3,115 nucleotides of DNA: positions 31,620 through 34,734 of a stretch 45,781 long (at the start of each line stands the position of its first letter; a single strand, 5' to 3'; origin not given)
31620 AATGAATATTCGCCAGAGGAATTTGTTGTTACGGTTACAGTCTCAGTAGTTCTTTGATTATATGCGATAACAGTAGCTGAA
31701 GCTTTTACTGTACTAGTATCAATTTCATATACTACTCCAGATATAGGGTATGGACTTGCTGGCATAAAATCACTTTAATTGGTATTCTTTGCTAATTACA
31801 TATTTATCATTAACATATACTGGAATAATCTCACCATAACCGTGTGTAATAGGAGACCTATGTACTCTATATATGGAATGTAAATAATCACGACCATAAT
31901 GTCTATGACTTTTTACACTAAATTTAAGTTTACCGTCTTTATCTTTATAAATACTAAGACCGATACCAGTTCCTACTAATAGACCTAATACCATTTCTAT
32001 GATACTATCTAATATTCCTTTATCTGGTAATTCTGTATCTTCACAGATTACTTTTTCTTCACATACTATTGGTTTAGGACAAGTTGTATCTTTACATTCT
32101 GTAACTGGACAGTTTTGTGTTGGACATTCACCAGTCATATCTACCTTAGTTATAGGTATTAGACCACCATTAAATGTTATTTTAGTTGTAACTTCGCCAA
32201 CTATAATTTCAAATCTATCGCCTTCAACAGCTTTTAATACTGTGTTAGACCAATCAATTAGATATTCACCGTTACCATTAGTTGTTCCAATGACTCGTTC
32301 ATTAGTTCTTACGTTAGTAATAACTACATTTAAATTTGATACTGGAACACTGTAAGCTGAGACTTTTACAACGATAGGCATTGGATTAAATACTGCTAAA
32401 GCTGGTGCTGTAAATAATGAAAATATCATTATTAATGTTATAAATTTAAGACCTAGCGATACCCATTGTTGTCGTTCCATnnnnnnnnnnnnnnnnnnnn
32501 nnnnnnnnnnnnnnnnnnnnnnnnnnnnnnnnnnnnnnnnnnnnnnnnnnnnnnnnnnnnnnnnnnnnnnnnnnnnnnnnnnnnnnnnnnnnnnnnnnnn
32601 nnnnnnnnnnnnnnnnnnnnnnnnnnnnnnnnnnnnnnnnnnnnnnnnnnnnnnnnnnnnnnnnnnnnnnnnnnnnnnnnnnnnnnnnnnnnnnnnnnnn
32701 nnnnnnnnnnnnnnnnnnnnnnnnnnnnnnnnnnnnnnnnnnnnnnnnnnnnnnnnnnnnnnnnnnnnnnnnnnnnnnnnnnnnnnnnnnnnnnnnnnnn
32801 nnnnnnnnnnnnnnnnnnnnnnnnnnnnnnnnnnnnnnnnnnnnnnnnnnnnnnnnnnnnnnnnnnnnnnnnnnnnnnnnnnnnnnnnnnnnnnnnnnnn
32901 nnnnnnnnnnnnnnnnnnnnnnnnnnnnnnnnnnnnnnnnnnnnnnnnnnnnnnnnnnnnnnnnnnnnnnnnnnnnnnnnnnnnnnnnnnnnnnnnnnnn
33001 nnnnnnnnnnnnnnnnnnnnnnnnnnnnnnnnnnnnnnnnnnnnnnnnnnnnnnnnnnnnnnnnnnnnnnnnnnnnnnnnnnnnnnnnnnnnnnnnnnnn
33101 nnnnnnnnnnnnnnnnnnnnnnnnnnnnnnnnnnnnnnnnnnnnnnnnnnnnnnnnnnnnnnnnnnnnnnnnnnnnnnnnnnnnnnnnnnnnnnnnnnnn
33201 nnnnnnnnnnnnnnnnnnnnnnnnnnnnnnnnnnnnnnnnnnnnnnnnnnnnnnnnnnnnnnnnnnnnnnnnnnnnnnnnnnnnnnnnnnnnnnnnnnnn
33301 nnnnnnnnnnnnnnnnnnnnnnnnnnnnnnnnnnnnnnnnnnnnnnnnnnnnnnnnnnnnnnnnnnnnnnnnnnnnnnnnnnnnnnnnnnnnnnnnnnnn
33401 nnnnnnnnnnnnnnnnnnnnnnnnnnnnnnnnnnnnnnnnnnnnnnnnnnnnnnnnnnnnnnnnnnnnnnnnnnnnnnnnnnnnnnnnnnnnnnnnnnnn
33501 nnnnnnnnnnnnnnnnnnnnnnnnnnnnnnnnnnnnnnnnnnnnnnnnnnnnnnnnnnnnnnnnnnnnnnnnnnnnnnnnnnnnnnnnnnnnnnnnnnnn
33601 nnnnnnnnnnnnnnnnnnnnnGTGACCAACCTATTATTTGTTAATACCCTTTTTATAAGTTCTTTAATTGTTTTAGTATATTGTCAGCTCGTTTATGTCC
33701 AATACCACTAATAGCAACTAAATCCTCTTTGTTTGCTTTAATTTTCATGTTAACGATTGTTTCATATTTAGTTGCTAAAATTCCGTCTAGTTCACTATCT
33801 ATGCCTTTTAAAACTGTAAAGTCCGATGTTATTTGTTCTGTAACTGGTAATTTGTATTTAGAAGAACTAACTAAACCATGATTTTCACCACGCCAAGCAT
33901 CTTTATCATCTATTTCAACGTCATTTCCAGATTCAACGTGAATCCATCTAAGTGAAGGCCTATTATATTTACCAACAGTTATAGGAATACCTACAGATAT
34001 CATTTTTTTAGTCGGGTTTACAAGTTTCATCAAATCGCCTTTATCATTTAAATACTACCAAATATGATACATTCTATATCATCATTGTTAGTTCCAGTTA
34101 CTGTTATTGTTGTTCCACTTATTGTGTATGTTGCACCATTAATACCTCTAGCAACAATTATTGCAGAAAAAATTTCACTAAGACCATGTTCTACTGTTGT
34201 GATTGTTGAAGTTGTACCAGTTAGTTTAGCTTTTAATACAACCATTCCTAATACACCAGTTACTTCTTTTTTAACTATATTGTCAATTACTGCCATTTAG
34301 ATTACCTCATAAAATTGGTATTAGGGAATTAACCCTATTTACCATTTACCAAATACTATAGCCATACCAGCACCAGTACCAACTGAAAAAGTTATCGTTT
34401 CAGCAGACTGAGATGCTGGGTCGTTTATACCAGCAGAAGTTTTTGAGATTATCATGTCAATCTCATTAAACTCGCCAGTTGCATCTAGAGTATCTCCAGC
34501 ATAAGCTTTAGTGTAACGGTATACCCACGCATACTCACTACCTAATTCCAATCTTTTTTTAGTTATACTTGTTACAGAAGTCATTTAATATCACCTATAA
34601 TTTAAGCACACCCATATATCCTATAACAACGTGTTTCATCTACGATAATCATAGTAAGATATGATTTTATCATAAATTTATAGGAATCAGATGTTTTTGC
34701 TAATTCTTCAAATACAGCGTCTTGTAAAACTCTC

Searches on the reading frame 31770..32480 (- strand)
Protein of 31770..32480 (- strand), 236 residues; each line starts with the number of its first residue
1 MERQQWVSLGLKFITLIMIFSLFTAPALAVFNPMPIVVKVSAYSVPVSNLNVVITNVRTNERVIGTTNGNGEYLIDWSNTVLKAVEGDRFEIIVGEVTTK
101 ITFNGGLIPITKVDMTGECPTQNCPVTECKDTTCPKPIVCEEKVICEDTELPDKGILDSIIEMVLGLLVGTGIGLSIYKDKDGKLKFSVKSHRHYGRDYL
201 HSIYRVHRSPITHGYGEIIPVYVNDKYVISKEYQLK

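Call 6: search_protein_families(library=pfam, proteins=[window:31770-32480:-], max_evalue=1)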
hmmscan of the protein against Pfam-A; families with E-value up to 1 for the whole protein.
window:31770-32480:- (236 aa): 1 family
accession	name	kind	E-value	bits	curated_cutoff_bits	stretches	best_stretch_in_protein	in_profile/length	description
PF13620.12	CarboxypepD_reg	-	0.026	15.3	32.3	1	43-75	10-42/82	Carboxypeptidase regulatory-like domain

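Call 7: search_protein_families(library=phrogs, proteins=[window:31770-32480:-], max_evalue=1)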
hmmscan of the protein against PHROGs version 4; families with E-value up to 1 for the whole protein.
window:31770-32480:- (236 aa): 0 families

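Call 82: search_solved_structures(query=window:31770-32480:-, max_evalue=1)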
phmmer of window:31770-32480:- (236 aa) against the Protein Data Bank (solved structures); distinct sequences matched with E-value up to 1: 0.

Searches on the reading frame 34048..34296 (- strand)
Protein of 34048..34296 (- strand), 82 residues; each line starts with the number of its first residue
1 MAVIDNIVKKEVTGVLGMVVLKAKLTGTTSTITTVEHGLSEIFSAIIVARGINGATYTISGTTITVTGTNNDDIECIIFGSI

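Call 6: search_protein_families(library=pfam, proteins=[window:34048-34296:-], max_evalue=1)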
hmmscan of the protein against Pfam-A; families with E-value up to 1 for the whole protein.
window:34048-34296:- (82 aa): 0 families

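Call 7: search_protein_families(library=phrogs, proteins=[window:34048-34296:-], max_evalue=1)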
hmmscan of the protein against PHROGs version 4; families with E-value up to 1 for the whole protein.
window:34048-34296:- (82 aa): 2 families
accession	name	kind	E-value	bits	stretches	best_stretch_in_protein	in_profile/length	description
phrog_25561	-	unknown function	0.13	13.2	1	20-78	9-63/80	-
phrog_11873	-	unknown function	0.27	12.3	1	30-66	12-48/82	-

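Call 80: search_solved_structures(query=window:34048-34296:-, max_evalue=1)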
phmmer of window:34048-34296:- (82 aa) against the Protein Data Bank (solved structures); distinct sequences matched with E-value up to 1: 3.
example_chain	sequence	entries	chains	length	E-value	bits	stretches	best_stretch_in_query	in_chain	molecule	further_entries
2r9i_A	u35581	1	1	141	0.11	16.6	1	35-74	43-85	Putative phage capsid protein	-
9d93_Ra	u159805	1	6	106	0.47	14.5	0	5-46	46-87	Tail wing arm, gp31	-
5ybj_A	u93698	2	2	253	0.68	14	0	27-65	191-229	KN motif and ankyrin repeat domain-containing protein 1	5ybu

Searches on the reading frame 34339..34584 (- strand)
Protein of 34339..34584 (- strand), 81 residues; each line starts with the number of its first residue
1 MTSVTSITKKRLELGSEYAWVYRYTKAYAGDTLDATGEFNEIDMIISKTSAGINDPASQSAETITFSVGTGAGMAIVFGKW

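Call 6: search_protein_families(library=pfam, proteins=[window:34339-34584:-], max_evalue=1)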
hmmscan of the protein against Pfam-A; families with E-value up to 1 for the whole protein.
window:34339-34584:- (81 aa): 0 families

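Call 7: search_protein_families(library=phrogs, proteins=[window:34339-34584:-], max_evalue=1)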
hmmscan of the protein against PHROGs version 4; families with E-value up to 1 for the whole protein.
window:34339-34584:- (81 aa): 0 families

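Call 79: search_solved_structures(query=window:34339-34584:-, max_evalue=1)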
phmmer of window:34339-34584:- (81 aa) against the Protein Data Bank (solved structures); distinct sequences matched with E-value up to 1: 0.
